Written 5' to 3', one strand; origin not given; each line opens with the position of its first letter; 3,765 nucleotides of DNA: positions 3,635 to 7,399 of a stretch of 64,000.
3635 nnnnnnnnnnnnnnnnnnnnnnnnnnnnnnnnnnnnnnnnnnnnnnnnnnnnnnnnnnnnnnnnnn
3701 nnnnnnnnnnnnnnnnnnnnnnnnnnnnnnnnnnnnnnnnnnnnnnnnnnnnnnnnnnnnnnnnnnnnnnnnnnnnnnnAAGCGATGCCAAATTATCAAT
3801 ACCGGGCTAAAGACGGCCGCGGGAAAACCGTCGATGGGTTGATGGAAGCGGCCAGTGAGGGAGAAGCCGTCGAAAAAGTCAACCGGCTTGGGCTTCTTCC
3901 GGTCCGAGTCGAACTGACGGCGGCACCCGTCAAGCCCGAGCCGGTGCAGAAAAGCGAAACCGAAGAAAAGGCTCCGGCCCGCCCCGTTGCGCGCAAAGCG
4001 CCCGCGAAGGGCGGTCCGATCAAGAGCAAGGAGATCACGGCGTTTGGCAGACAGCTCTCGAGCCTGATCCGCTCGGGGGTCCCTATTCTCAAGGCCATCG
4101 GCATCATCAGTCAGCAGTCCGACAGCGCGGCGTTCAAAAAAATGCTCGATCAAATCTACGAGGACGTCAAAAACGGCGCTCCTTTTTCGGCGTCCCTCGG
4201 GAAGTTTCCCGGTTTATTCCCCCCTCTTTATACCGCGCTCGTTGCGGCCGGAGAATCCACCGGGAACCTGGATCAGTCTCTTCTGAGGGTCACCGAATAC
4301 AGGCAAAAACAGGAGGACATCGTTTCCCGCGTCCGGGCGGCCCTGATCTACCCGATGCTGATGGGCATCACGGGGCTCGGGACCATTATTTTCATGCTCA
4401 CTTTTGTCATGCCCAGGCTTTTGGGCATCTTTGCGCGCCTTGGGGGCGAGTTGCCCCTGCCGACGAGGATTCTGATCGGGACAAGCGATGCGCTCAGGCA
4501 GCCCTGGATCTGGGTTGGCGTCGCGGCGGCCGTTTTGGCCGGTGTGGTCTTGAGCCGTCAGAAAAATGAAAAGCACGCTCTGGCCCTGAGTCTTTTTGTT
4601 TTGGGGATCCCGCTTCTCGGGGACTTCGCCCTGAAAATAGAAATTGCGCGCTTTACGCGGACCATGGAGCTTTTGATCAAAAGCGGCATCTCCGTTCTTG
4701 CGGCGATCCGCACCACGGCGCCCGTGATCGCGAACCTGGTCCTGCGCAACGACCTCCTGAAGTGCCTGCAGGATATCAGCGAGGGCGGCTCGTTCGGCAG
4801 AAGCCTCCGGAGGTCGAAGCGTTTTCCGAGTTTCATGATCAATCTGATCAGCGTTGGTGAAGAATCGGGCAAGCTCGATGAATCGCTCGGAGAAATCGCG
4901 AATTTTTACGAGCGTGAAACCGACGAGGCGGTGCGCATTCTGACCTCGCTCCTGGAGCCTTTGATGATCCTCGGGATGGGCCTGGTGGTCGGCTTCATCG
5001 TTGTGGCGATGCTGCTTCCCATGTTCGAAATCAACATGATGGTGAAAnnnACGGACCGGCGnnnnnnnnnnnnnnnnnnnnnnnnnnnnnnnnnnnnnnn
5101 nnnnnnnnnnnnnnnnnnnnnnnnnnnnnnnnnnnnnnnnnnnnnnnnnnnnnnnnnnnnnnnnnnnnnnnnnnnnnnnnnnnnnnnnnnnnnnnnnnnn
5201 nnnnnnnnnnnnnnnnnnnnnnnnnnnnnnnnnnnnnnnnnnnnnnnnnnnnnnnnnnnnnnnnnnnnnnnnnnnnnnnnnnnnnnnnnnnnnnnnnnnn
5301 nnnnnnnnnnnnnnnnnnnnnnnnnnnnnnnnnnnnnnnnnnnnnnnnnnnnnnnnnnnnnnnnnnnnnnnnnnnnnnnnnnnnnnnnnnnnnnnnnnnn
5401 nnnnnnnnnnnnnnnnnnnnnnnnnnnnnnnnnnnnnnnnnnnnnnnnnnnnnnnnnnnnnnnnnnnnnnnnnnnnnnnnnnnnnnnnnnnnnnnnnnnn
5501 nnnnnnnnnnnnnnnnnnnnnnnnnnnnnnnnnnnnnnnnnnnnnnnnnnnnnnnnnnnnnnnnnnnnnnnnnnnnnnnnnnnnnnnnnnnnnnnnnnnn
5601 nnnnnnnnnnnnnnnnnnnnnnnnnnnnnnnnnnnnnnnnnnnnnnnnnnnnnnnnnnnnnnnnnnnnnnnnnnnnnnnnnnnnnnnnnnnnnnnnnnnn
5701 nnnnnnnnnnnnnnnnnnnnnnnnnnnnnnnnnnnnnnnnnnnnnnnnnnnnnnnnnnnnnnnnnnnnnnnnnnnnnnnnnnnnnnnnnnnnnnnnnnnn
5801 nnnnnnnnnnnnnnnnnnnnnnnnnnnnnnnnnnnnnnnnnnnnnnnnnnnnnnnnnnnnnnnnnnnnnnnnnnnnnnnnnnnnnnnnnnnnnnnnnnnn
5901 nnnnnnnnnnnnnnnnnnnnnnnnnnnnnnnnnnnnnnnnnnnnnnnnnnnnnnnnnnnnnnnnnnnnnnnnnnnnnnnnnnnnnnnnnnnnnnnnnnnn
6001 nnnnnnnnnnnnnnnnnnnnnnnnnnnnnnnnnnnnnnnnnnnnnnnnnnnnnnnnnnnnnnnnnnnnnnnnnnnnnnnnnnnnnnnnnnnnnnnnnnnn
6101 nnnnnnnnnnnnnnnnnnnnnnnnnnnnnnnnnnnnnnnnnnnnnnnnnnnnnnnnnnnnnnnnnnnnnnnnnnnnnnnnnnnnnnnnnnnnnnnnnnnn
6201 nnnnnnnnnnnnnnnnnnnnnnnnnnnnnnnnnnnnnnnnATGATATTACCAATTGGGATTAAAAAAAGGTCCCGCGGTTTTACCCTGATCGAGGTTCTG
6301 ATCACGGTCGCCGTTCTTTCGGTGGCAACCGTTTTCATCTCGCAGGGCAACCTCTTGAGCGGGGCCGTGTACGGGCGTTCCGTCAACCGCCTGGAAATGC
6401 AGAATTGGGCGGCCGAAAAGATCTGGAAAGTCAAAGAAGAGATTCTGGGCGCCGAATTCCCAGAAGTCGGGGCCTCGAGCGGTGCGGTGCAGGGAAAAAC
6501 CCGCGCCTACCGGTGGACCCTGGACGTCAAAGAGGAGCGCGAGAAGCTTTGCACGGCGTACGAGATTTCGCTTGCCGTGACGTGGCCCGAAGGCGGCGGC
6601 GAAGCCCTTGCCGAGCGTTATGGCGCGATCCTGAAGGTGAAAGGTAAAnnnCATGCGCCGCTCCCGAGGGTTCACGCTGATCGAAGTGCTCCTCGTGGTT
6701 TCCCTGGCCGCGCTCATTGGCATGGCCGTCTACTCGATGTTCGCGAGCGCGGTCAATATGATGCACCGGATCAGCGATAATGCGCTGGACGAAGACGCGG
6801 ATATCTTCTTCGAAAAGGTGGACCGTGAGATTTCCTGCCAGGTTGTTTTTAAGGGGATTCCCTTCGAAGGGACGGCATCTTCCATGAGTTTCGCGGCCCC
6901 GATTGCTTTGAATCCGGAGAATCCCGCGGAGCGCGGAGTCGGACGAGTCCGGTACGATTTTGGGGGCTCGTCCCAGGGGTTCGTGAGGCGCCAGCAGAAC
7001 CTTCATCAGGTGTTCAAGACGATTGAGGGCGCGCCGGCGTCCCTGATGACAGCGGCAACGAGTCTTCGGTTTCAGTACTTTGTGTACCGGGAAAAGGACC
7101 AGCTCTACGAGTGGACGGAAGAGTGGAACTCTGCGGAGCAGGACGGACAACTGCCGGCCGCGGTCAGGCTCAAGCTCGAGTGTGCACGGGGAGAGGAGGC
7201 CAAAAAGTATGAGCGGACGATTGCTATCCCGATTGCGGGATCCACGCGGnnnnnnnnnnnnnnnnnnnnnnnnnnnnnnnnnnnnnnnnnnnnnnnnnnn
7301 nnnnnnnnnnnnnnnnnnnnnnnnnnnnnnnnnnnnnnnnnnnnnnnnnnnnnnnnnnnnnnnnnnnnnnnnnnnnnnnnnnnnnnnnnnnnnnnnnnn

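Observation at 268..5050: CHASE-PAS-GAF kinase plus single-domain CheY encoded in the same operon as the T2SS-like platform gene, downstream of a PilZ gene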

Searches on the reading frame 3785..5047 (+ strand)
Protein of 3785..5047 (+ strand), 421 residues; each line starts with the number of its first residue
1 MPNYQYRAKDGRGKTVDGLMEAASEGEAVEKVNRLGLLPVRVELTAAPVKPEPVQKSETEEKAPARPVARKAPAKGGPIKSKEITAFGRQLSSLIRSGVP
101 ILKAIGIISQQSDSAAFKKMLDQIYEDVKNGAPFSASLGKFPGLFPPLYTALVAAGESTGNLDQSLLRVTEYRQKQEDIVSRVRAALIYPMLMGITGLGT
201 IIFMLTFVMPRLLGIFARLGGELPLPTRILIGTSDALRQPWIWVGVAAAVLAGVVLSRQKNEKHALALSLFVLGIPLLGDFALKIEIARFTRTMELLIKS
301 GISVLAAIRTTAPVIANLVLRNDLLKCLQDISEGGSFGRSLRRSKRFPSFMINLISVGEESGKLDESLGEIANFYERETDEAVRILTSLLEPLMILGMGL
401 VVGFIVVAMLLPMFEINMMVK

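Call 10: search_protein_families(library=pfam, proteins=[window:3785-5047:+], max_evalue=0.01)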
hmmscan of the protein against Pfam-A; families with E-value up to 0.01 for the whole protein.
window:3785-5047:+ (421 aa): 1 family
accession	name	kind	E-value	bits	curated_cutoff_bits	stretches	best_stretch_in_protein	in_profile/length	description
PF00482.28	T2SSF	-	1.8e-63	212.5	25.2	2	89-210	3-125/125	Type II secretion system (T2SS), protein F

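Call 12: search_protein_families(library=ncbifam, proteins=[window:3785-5047:+], max_evalue=0.001)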
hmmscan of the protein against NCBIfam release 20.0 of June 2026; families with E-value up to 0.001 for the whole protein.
window:3785-5047:+ (421 aa): 6 families
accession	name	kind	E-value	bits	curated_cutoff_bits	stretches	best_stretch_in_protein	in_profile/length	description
TIGR02120.1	GspF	equivalog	8.6e-108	361.1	424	1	4-420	1-401/401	type II secretion system inner membrane protein GspF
NF052607.1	T4PiliAsmPilCThrm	equivalog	2.3e-84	283.8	700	1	1-416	1-400/406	type IV pilus assembly protein PilC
NF052606.1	T4PiliAsmPilCMyx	equivalog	1e-80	271.6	700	1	2-420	20-418/419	type IV pilus assembly protein PilC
NF047826.1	T3SSXpsF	equivalog_domain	2.8e-73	247.1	650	1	1-417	1-401/405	type II secretion system protein XpsF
NF007861.0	PRK10573.1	equivalog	3.3e-72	243.7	401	1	80-417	57-395/401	protein transport protein HofC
NF041012.2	T4P_ComGB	equivalog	1e-34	120.4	240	1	86-416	5-330/332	competence type IV pilus assembly protein ComGB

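Call 13: find_related_loci(query=window:3785-5047:+, collection=genome_contigs, flank=10000)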
Query window:3785-5047:+ (421 aa) in genome_contigs; peptide patterns used: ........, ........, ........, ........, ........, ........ (x = any residue, [..] = any of these).
51 stretches matched a pattern; 8 encode a relative of the query (tblastn E <= 1e-3); 8 distinct loci.
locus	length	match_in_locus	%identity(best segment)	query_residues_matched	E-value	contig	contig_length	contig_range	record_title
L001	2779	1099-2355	69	1-421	0e+0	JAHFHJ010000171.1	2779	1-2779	MAG: Candidatus Omnitrophota bacterium isolate nzgw336 NODE_215927_length_2780_cov_10.263633, whole genome shotgun seque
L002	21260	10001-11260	68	1-421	0e+0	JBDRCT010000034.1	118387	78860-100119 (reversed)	MAG: Candidatus Omnitrophota bacterium isolate MEGAHIT-group-1.200 k141_11096895, whole genome shotgun sequence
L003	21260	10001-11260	67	1-421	0e+0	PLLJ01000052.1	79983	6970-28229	MAG: Candidatus Omnitrophota bacterium isolate fen_1321 73.20120800_E3X.43_contig_8125, whole genome shotgun sequence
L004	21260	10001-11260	65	1-421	0e+0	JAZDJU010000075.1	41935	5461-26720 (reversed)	MAG: Candidatus Omnitrophota bacterium isolate MEGAHIT-group-0.500 k141_11185327, whole genome shotgun sequence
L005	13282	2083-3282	30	1-416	5e-65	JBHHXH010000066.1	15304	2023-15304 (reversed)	MAG: Nitrospiria bacterium isolate D_2_bin.29 NODE_1412_length_15304_cov_7.338514, whole genome shotgun sequence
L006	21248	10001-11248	30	1-416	1e-59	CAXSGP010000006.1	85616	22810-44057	MAG: uncultured Oligoflexus sp. isolate private_X16_metawrap_bin.16 genome assembly, contig: private_X16_metawrap_bin.16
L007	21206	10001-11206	24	1-420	1e-32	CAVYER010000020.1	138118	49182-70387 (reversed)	MAG: uncultured Alphaproteobacteria bacterium isolate MFD00991.bin.2.9 genome assembly, contig: contig_80109, whole geno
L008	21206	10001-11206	24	1-420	5e-29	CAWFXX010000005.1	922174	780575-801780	MAG: uncultured Alphaproteobacteria bacterium isolate MFD06714.bin.1.224 genome assembly, contig: contig_28321, whole ge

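Call 18: search_protein_families(library=pfam, proteins=[L002:7740-9920:+, L002:6138-7562:+, L002:5321-6163:+, L002:3812-5299:+, L002:3103-3852:+, L002:79-2607:+], max_evalue=0.001)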
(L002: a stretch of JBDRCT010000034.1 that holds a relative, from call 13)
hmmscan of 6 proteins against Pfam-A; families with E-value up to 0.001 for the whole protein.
L002:7740-9920:+ (727 aa): 8 families
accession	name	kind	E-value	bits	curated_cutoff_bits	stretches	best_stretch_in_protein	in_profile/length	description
PF00437.27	T2SSE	-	4.5e-131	437.3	24.9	1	181-566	3-368/370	Type II/IV secretion system protein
PF05157.20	MshEN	-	3.9e-14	52.8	23.1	1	62-146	2-87/90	MshEN domain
PF07238.19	PilZ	-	2.1e-11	44.5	22.5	1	612-723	1-101/102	PilZ domain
PF13555.12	AAA_29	-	0.00026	21.1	27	1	320-344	21-45/61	P-loop containing region of AAA domain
PF13604.12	AAA_30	-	0.00054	20.2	27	0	305-353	2-50/191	AAA domain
PF13401.12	AAA_22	-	0.00062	20.5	27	0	320-375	4-58/130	AAA domain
PF13476.12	AAA_23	-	0.00077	20.6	27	0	320-341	18-39/201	AAA domain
PF25199.1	nSTAND_NTPase5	-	0.00083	19.6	34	0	318-360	38-81/145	Novel STAND NTPase 5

L002:6138-7562:+ (475 aa): 4 families
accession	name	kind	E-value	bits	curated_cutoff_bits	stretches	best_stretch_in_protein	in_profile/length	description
PF00006.31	ATP-synt_ab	-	3.8e-64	216.7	29.5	1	151-364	1-212/213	ATP synthase alpha/beta family, nucleotide-binding domain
PF22919.1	ATP-synt_VA_C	-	1.7e-11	44.5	24.7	1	370-449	5-86/101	C-terminal domain of V and A type ATP synthase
PF02874.29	ATP-synt_ab_N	-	2.6e-08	34.7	20.9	1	20-89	1-69/69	ATP synthase alpha/beta family, beta-barrel domain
PF06745.19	ATPase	-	0.00027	20.8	26.6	0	149-205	2-60/231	KaiC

L002:5321-6163:+ (281 aa): 1 family
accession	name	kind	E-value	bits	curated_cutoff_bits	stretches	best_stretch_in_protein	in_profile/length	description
PF00231.24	ATP-synt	-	2.3e-37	129.7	39.9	1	6-274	4-280/285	ATP synthase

L002:3812-5299:+ (496 aa): 3 families
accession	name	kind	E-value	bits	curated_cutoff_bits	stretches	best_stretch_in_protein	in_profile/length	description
PF00006.31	ATP-synt_ab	-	7e-64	215.8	29.5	1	142-357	1-213/213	ATP synthase alpha/beta family, nucleotide-binding domain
PF00306.32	ATP-synt_ab_C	-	9.8e-26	91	27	1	364-489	1-125/126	ATP synthase alpha/beta chain, C terminal domain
PF02874.29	ATP-synt_ab_N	-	2.8e-05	25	20.9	1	20-82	4-66/69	ATP synthase alpha/beta family, beta-barrel domain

L002:3103-3852:+ (250 aa): 1 family
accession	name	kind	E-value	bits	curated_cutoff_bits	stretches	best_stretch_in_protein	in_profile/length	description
PF00213.23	OSCP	-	1.1e-13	52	22.3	1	167-234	100-168/172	ATP synthase delta (OSCP) subunit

L002:79-2607:+ (843 aa): 0 families

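Call 35: find_related_loci(query=A1, collection=metagenome_contigs, flank=7000)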
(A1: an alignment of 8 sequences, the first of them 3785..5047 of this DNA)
Query A1 (421 aa) in metagenome_contigs; peptide patterns used: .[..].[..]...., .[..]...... (x = any residue, [..] = any of these).
297 stretches matched a pattern; 8 encode a relative of the query (tblastn E <= 1e-3); 8 distinct loci.
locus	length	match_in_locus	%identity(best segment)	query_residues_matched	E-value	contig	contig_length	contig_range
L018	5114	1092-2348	69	1-421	0e+0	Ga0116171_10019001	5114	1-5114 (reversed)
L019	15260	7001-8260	69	1-421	0e+0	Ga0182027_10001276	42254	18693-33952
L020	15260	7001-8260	67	1-421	0e+0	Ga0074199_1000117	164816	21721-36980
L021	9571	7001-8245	61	1-421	2e-168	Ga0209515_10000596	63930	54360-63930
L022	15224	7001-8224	59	1-421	3e-161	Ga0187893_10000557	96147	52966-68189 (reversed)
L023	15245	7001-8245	55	1-421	1e-156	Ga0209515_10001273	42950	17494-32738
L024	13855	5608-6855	60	1-421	4e-166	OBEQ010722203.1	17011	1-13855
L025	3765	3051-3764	62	1-244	4e-94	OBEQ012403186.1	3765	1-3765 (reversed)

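Call 55: search_protein_families(library=pfam, proteins=[L021:3896-6607:+, L023:1801-4434:+, L023:4843-5475:+, L023:5475-6977:+, L024:2404-5139:+, L025:2-2656:+, L021:3559-3921:+, L023:1439-1798:+, L024:2007-2429:+, L022:4970-6595:+], max_evalue=0.001)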
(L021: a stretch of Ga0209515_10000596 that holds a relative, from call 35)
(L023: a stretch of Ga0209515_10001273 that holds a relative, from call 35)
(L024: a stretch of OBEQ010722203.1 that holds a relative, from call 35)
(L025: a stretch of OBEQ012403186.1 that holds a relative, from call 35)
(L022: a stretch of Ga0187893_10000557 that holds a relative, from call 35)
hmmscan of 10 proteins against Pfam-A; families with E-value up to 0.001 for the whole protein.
L021:3896-6607:+ (904 aa): 9 families
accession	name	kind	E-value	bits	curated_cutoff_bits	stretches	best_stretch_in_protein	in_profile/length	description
PF03924.19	CHASE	-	1.6e-33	116.5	25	1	100-290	2-183/189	CHASE domain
PF02518.31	HATPase_c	-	5.2e-23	82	26.4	1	788-903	2-108/111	Histidine kinase-, DNA gyrase B-, and HSP90-like ATPase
PF13426.13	PAS_9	-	4.2e-15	56.3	27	1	404-500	2-102/103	PAS domain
PF00989.32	PAS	-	5.6e-12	46.1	22.6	1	394-499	2-113/113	PAS fold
PF00512.31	HisKA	-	1.6e-08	34.9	26.9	1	680-744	3-65/66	His Kinase A (phospho-acceptor) domain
PF13185.12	GAF_2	-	2.5e-06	28.2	28.6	1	524-649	3-130/136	GAF domain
PF08448.16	PAS_4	-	2.8e-05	24.7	23.1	1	401-504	3-110/110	PAS fold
PF13188.13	PAS_8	-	0.00015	22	21.8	1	393-438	1-43/65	PAS domain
PF08447.18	PAS_3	-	0.00024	21.8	25.6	0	415-480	1-71/89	PAS fold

L023:1801-4434:+ (878 aa): 8 families
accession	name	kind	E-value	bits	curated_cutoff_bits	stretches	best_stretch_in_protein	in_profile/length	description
PF03924.19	CHASE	-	5.6e-43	147.4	25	1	96-278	2-180/189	CHASE domain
PF02518.31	HATPase_c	-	7.9e-23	81.5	26.4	1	754-877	2-109/111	Histidine kinase-, DNA gyrase B-, and HSP90-like ATPase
PF13426.13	PAS_9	-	1.9e-19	70.3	27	2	396-497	2-103/103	PAS domain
PF08448.16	PAS_4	-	6.9e-19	68.5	23.1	2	392-498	2-108/110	PAS fold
PF00989.32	PAS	-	1.1e-17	64.6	22.6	2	388-495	4-113/113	PAS fold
PF08447.18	PAS_3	-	3.1e-16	59.9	25.6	1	409-486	3-83/89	PAS fold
PF13188.13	PAS_8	-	1.1e-14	54.1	21.8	2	513-548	4-39/65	PAS domain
PF00512.31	HisKA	-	0.00014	22.3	26.9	0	646-706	3-61/66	His Kinase A (phospho-acceptor) domain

L023:4843-5475:+ (211 aa): 0 families

L023:5475-6977:+ (501 aa): 2 families
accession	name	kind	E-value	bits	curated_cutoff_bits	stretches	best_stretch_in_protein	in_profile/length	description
PF02518.31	HATPase_c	-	2.1e-21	76.9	26.4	1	369-492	2-110/111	Histidine kinase-, DNA gyrase B-, and HSP90-like ATPase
PF00512.31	HisKA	-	1.3e-07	32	26.9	1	259-322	3-62/66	His Kinase A (phospho-acceptor) domain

L024:2404-5139:+ (912 aa): 10 families
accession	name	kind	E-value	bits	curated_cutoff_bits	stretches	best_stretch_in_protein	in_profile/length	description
PF03924.19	CHASE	-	1.8e-34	119.6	25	1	100-287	2-180/189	CHASE domain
PF02518.31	HATPase_c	-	6.7e-22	78.5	26.4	1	796-911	2-108/111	Histidine kinase-, DNA gyrase B-, and HSP90-like ATPase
PF13426.13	PAS_9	-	2.7e-18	66.6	27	1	405-508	2-102/103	PAS domain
PF00989.32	PAS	-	9e-12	45.4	22.6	1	395-507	2-113/113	PAS fold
PF00512.31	HisKA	-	5.2e-08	33.3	26.9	1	689-751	4-64/66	His Kinase A (phospho-acceptor) domain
PF13188.13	PAS_8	-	1.4e-07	31.6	21.8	1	394-446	1-50/65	PAS domain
PF13185.12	GAF_2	-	9e-07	29.6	28.6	1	531-662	2-135/136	GAF domain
PF08448.16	PAS_4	-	0.00025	21.7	23.1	1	402-511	3-109/110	PAS fold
PF24820.1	Diguanyl_cycl_sensor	-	0.00045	20.6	28.1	0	402-506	4-109/109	Diguanylate cyclase-like sensor domain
PF08447.18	PAS_3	-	0.0007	20.3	25.6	0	416-488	1-71/89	PAS fold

L025:2-2656:+ (885 aa): 12 families
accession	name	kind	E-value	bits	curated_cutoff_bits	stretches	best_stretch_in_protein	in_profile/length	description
PF00989.32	PAS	-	8.1e-26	90.7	22.6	2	231-343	2-113/113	PAS fold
PF13426.13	PAS_9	-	6.8e-25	87.8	27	2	241-345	2-103/103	PAS domain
PF02518.31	HATPase_c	-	1.6e-22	80.5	26.4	1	769-884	2-108/111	Histidine kinase-, DNA gyrase B-, and HSP90-like ATPase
PF03924.19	CHASE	-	8.1e-19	68.6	25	1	10-128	62-184/189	CHASE domain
PF13185.12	GAF_2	-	7.3e-13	49.3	28.6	1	494-636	2-136/136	GAF domain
PF08448.16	PAS_4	-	5.9e-12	46.2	23.1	1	238-347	3-109/110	PAS fold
PF13188.13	PAS_8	-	6.4e-11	42.2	21.8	1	231-283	2-51/65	PAS domain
PF00512.31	HisKA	-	1.8e-08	34.7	26.9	1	662-725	4-65/66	His Kinase A (phospho-acceptor) domain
PF08447.18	PAS_3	-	4.2e-07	30.6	25.6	0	252-324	1-71/89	PAS fold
PF24820.1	Diguanyl_cycl_sensor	-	4.2e-06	27.1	28.1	0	238-342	4-109/109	Diguanylate cyclase-like sensor domain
PF01590.32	GAF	-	0.00026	22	22.4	1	496-633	2-131/133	GAF domain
PF14215.12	bHLH-MYC_N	-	0.001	19.9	30.2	0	548-625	103-178/181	bHLH-MYC and R2R3-MYB transcription factors N-terminal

L021:3559-3921:+ (121 aa): 1 family
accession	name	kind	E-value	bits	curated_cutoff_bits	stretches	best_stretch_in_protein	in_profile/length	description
PF07238.19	PilZ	-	5.7e-14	52.7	22.5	1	13-117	2-100/102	PilZ domain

L023:1439-1798:+ (120 aa): 1 family
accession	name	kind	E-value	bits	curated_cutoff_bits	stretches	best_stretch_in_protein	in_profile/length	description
PF07238.19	PilZ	-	2.6e-15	57.1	22.5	1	3-116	1-101/102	PilZ domain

L024:2007-2429:+ (141 aa): 1 family
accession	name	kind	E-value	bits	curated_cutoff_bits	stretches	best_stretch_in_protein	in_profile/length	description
PF07238.19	PilZ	-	2.1e-13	50.9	22.5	1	33-137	2-100/102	PilZ domain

L022:4970-6595:+ (542 aa): 2 families
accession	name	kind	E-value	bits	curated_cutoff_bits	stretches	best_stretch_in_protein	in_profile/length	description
PF02518.31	HATPase_c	-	1.4e-21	77.4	26.4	1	411-537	2-109/111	Histidine kinase-, DNA gyrase B-, and HSP90-like ATPase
PF00512.31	HisKA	-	2.4e-07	31.1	26.9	1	303-366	3-64/66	His Kinase A (phospho-acceptor) domain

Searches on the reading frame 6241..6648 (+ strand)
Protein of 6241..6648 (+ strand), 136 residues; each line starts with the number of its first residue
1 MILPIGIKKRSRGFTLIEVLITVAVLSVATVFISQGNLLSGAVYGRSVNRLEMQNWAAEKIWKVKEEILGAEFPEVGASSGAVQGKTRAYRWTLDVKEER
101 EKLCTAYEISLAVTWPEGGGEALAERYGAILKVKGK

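Call 10: search_protein_families(library=pfam, proteins=[window:6241-6648:+], max_evalue=0.01)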
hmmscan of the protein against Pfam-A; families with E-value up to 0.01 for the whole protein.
window:6241-6648:+ (136 aa): 1 family
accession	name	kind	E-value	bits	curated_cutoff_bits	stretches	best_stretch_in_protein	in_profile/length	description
PF07963.17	N_methyl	-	2e-08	33.9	21.2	1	8-32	1-25/27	Prokaryotic N-terminal methylation motif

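Call 12: search_protein_families(library=ncbifam, proteins=[window:6241-6648:+], max_evalue=0.001)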
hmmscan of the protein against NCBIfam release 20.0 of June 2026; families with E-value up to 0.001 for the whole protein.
window:6241-6648:+ (136 aa): 3 families
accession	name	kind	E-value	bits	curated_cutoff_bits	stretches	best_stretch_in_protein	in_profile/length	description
TIGR02532.1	IV_pilin_GFxxxE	domain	2.4e-07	30.3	16.3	1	12-33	2-23/24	prepilin-type N-terminal cleavage/methylation domain-containing protein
TIGR01707.1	gspI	equivalog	2.9e-07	30.9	44.35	1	13-112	1-97/101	type II secretion system minor pseudopilin GspI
NF047828.1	T3SSXpsI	equivalog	2.4e-06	27.6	150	1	12-124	2-120/132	type II secretion system protein XpsI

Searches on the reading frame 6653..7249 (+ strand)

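Call 10: search_protein_families(library=pfam, proteins=[window:6653-7249:+], max_evalue=0.01)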
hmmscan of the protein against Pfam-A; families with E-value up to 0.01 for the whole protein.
window:6653-7249:+ (199 aa): 2 families
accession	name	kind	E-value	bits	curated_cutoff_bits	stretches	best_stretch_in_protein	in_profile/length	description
PF11612.13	T2SSJ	-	3.3e-09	37.6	28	1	66-184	25-137/140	Type II secretion system (T2SS), protein J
PF07963.17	N_methyl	-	3.3e-07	30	21.2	1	1-27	1-27/27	Prokaryotic N-terminal methylation motif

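Call 12: search_protein_families(library=ncbifam, proteins=[window:6653-7249:+], max_evalue=0.001)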
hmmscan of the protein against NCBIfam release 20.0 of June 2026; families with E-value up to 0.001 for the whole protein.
window:6653-7249:+ (199 aa): 5 families
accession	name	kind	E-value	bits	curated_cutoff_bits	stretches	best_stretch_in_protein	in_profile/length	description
TIGR01711.1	gspJ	equivalog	1.7e-07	31.2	64.85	1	5-177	1-179/192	type II secretion system minor pseudopilin GspJ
TIGR02532.1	IV_pilin_GFxxxE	domain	1.2e-05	24.9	16.3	1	5-27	2-24/24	prepilin-type N-terminal cleavage/methylation domain-containing protein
NF006453.0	PRK08808.1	equivalog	9.5e-05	21.5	295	0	1-35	3-37/211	type II secretion system protein J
TIGR01708.2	typeII_sec_gspH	equivalog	0.0002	21.4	80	1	4-30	1-28/169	type II secretion system minor pseudopilin GspH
NF047827.1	T3SSXpsH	equivalog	0.00049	19.9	160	0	5-38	1-34/145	type II secretion system protein XpsH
